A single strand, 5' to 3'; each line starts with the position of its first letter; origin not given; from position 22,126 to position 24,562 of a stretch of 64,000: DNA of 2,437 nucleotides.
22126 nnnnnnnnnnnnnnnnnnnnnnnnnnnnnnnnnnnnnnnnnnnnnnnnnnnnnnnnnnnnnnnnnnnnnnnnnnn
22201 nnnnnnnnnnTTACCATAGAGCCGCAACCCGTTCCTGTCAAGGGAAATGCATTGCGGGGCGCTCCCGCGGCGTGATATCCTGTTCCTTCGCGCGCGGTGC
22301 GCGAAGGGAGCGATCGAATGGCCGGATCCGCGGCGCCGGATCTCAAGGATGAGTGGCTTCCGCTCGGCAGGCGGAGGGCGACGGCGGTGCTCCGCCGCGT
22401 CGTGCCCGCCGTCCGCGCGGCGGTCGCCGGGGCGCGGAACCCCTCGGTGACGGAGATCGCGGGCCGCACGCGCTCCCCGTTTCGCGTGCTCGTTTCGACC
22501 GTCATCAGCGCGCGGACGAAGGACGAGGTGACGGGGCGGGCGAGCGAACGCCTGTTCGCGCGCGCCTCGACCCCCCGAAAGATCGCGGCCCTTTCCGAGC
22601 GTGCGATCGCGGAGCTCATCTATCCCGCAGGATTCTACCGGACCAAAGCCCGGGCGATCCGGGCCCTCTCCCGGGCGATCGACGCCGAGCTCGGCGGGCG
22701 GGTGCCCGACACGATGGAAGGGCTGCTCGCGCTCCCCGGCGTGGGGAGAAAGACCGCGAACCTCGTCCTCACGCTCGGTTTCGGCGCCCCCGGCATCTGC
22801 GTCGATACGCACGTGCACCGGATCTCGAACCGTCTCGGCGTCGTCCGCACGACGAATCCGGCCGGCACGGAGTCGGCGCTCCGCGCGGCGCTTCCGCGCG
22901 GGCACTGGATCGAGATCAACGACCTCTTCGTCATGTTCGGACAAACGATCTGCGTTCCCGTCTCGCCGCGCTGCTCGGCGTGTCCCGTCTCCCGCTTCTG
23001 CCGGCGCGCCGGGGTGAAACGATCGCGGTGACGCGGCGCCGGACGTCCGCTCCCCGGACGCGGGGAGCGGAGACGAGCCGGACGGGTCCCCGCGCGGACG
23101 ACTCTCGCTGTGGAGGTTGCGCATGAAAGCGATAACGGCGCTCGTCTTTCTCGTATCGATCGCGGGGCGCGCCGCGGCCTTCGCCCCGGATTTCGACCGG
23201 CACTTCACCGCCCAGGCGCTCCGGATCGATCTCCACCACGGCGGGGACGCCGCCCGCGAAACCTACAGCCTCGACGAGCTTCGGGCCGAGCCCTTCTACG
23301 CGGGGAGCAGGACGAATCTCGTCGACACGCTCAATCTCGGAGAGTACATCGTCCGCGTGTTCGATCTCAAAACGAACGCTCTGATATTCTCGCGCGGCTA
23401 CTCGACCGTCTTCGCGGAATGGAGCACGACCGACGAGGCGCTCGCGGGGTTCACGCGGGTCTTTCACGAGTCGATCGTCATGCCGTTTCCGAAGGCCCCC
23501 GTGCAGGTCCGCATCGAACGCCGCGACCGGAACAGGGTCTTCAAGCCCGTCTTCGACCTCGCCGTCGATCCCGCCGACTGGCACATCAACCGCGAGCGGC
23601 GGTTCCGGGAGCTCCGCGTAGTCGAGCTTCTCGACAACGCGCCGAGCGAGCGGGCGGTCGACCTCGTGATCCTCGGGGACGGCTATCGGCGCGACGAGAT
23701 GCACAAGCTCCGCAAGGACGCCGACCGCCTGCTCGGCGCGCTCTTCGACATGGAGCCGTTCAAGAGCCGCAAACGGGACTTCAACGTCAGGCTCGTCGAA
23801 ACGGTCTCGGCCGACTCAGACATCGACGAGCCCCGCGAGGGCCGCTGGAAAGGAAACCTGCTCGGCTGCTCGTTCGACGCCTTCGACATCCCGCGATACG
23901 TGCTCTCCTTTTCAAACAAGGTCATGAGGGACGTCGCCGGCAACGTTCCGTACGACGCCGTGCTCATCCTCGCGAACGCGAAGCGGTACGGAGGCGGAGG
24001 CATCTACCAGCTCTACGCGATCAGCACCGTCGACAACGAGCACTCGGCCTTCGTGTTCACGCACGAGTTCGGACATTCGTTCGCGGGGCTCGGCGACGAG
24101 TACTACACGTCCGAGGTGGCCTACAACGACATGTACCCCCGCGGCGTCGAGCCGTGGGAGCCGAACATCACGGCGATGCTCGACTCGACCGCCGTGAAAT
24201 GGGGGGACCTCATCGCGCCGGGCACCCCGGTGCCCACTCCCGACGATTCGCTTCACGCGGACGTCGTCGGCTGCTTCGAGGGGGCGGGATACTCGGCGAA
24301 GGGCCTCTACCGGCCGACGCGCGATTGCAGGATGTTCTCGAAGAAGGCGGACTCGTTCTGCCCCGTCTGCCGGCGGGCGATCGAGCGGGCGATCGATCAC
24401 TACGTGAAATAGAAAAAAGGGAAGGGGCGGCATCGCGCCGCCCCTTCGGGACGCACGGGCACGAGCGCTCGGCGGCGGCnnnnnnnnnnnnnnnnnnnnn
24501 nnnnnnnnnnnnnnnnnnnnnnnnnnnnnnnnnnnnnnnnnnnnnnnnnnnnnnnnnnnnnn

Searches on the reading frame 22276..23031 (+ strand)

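Call 63: search_protein_families(library=pfam, proteins=[window:22276-23031:+], max_evalue=0.00001)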
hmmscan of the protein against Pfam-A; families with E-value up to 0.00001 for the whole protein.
window:22276-23031:+ (251 aa): 2 families
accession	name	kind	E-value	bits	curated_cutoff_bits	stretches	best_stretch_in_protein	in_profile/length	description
PF00730.31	HhH-GPD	-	7.6e-24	84.6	26.2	1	73-204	1-104/108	HhH-GPD superfamily base excision DNA repair protein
PF00633.29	HHH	-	3.4e-08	33.3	24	1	139-165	2-28/30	Helix-hairpin-helix motif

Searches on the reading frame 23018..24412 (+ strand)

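Call 63: search_protein_families(library=pfam, proteins=[window:23018-24412:+], max_evalue=0.00001)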
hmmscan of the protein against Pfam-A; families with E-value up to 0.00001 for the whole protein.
window:23018-24412:+ (464 aa): 2 families
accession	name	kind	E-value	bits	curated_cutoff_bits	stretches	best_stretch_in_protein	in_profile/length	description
PF09471.16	Peptidase_M64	-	6.8e-81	272.2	26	2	202-408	1-206/302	IgA Peptidase M64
PF16217.10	M64_N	-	7e-36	122.9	27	1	58-176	1-118/122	Peptidase M64 N-terminus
